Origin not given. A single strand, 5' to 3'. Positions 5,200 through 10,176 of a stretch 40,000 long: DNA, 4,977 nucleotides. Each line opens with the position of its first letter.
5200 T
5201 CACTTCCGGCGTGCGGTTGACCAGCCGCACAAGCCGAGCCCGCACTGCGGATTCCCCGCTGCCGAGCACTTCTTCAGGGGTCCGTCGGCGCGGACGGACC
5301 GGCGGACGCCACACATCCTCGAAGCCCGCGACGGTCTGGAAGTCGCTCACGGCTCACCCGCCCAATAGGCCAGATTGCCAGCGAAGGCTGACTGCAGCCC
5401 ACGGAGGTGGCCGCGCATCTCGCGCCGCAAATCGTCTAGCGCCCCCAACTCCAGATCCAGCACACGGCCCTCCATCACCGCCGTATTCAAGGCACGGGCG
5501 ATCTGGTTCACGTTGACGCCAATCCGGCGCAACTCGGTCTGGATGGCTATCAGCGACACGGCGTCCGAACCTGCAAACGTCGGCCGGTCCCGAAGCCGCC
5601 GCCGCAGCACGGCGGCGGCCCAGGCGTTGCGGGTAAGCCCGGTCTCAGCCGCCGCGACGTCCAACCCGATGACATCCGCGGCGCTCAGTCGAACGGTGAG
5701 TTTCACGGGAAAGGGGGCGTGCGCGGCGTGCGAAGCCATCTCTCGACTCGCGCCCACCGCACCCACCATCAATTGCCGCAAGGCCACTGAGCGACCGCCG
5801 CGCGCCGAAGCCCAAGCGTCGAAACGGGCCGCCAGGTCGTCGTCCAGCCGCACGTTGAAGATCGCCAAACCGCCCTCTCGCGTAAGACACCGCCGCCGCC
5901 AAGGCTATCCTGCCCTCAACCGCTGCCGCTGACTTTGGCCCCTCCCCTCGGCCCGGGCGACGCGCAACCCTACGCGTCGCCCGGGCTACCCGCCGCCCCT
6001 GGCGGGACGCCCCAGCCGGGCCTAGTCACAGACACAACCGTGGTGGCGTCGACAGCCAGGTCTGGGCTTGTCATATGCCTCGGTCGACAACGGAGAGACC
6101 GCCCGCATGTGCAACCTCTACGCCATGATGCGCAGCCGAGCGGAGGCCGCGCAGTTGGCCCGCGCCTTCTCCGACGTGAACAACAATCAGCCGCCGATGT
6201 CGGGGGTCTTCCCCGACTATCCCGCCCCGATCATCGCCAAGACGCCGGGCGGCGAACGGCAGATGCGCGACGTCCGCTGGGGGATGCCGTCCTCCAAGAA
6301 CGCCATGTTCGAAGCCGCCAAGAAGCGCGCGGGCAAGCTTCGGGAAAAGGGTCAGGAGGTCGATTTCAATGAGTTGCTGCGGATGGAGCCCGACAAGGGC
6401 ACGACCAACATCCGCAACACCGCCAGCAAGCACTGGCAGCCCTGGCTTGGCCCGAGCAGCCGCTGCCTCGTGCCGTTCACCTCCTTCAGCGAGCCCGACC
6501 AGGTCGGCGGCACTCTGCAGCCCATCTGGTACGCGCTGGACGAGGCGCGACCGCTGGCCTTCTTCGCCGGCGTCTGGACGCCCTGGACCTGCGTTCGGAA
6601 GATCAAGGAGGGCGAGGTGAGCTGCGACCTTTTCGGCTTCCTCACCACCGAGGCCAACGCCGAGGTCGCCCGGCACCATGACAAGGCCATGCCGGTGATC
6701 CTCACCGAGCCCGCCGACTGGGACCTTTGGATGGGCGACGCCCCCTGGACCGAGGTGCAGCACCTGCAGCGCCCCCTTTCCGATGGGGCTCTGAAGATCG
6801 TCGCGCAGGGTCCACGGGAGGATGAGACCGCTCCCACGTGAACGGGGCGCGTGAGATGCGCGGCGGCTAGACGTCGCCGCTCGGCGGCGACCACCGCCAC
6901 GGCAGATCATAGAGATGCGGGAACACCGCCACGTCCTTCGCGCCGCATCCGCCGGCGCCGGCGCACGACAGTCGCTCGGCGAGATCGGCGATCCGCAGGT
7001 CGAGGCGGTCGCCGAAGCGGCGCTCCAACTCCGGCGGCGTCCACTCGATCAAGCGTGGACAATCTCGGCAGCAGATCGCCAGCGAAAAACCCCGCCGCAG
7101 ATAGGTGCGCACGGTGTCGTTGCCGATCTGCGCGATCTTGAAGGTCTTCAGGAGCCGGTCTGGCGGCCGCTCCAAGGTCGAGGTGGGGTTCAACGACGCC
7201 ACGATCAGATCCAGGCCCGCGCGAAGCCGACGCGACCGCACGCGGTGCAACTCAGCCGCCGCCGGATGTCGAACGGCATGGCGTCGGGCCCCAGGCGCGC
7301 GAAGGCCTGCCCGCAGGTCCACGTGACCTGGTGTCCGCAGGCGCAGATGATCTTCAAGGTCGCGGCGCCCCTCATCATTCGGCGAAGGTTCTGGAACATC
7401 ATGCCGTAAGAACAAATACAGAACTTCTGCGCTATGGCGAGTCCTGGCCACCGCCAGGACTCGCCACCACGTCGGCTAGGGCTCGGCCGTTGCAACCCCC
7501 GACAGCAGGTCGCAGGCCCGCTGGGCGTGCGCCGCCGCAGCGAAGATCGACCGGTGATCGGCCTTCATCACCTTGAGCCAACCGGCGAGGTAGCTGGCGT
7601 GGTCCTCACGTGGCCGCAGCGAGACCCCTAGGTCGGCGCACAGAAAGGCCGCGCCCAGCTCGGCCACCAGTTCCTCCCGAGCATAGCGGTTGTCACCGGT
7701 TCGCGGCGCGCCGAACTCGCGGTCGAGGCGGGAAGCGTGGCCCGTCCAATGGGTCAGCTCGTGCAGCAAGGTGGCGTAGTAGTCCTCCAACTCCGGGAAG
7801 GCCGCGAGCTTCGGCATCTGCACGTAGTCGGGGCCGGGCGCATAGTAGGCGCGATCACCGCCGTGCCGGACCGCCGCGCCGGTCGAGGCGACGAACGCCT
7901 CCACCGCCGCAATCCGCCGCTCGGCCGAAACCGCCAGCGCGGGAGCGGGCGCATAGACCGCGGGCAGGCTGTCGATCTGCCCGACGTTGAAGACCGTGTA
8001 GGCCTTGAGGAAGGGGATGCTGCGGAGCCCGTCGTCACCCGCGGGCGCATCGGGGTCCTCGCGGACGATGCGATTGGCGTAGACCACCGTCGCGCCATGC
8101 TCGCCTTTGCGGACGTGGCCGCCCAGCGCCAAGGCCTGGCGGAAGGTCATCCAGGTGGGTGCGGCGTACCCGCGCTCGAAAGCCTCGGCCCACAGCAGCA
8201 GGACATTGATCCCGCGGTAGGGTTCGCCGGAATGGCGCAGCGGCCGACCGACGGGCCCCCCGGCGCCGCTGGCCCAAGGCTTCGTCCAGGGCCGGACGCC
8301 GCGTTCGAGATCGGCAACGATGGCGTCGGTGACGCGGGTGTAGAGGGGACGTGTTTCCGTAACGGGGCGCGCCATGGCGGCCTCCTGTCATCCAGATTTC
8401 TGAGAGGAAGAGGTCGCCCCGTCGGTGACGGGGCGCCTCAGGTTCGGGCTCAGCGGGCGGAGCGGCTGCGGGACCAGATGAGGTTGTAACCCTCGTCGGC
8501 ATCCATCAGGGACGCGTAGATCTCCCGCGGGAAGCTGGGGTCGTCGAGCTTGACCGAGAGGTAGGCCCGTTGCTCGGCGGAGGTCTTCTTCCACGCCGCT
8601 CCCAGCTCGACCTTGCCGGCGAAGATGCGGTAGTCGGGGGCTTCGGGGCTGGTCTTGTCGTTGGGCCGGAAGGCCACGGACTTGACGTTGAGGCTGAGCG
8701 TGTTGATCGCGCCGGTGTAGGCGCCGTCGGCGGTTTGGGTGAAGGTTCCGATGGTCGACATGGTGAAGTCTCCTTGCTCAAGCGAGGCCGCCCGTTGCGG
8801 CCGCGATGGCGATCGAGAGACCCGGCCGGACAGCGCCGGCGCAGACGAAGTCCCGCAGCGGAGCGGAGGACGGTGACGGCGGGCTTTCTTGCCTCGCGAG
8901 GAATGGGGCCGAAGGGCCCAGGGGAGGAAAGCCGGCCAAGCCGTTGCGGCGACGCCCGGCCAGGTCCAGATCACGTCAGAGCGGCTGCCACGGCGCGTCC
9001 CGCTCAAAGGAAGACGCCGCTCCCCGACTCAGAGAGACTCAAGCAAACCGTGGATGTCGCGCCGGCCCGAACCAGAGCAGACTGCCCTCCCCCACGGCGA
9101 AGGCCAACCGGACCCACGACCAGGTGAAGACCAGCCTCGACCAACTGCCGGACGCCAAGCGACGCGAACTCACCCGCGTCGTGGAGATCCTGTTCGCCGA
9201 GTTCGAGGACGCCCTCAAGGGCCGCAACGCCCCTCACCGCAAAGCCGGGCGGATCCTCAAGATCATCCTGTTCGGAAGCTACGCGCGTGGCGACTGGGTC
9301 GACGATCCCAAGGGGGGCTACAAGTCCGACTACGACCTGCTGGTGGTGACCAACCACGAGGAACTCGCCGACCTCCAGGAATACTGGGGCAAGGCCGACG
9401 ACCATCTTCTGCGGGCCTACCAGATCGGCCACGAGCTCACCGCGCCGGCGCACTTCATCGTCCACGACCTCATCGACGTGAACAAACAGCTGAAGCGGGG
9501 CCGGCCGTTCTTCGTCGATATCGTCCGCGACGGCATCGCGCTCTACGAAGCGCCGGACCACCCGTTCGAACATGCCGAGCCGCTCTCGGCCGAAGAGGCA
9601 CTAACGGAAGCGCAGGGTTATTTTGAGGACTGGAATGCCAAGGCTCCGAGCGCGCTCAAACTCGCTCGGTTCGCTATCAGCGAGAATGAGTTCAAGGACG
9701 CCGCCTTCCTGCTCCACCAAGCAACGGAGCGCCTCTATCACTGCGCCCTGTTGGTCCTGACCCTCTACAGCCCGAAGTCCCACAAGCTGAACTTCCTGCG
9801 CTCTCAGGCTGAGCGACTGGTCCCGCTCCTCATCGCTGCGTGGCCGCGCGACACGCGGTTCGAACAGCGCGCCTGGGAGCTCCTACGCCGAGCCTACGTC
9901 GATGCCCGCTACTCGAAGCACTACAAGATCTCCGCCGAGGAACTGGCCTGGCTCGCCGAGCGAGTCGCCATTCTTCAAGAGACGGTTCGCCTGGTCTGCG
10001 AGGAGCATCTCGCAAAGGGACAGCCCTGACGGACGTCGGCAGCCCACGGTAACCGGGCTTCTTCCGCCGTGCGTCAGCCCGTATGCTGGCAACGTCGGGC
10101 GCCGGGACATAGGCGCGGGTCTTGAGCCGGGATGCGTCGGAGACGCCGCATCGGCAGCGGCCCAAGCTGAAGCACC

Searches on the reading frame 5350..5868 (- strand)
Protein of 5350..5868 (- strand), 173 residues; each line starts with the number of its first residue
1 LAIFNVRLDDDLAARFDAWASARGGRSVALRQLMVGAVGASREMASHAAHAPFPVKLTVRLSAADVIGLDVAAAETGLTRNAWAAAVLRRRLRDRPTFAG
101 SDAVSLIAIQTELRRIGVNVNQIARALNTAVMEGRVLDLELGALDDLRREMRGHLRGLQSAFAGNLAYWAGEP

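Call 28: search_protein_families(library=pfam, proteins=[window:5350-5868:-], max_evalue=0.001)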
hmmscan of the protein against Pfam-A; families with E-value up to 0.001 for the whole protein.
window:5350-5868:- (173 aa): 3 families
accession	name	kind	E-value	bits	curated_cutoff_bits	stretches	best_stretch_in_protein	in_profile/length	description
PF05713.17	MobC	-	2.7e-07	31.4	23.2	1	112-130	3-21/45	Bacterial mobilisation protein (MobC)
PF21983.2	NikA-like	-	4e-05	24.1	27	1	55-126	5-71/72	Mobilization protein NikA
PF01402.27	RHH_1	-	5.3e-05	23.5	20.5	0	5-28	3-25/39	Ribbon-helix-helix protein, copG family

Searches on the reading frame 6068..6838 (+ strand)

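Call 28: search_protein_families(library=pfam, proteins=[window:6068-6838:+], max_evalue=0.001)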
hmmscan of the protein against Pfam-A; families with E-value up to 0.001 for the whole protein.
window:6068-6838:+ (257 aa): 1 family
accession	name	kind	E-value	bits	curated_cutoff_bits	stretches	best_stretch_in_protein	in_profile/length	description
PF02586.19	SRAP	-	1.9e-19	70.5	27.1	1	14-244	1-204/214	SOS response associated peptidase (SRAP)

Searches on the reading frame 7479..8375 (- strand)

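Call 28: search_protein_families(library=pfam, proteins=[window:7479-8375:-], max_evalue=0.001)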
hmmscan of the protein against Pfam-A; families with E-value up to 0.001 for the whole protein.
window:7479-8375:- (299 aa): 2 families
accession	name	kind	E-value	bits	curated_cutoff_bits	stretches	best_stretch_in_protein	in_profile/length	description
PF18818.7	MPTase-PolyVal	-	9.6e-51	171.6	27.5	1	157-283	2-126/126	Zincin-like metallopeptidase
PF08401.16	ArdcN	-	7.8e-41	139.6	22.6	1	11-129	3-123/123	N-terminal domain of anti-restriction factor ArdC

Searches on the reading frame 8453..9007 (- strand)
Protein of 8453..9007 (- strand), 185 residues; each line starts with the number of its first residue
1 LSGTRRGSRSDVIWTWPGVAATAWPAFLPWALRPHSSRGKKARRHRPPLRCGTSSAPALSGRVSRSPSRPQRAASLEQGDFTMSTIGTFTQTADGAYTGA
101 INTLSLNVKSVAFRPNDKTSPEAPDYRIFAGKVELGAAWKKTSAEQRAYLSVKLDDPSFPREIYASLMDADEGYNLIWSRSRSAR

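Call 28: search_protein_families(library=pfam, proteins=[window:8453-9007:-], max_evalue=0.001)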
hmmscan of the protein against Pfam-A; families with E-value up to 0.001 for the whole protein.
window:8453-9007:- (185 aa): 1 family
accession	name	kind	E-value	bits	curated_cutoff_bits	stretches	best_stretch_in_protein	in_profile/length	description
PF05284.17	DUF736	-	2.9e-31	107.7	22.1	1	85-180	1-98/99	Protein of unknown function (DUF736)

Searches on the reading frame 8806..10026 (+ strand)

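Call 28: search_protein_families(library=pfam, proteins=[window:8806-10026:+], max_evalue=0.001)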
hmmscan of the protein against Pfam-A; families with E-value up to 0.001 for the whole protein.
window:8806-10026:+ (407 aa): 3 families
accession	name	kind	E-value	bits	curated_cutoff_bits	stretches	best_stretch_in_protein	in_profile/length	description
PF05168.19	HEPN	-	8.7e-07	29.6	22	1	274-380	2-100/117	HEPN domain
PF18765.7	Polbeta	-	8.4e-06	26.3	26.9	1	148-248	11-89/93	Polymerase beta, Nucleotidyltransferase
PF01909.29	NTP_transf_2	-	1.4e-05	25.8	21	1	148-197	13-58/93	Nucleotidyltransferase domain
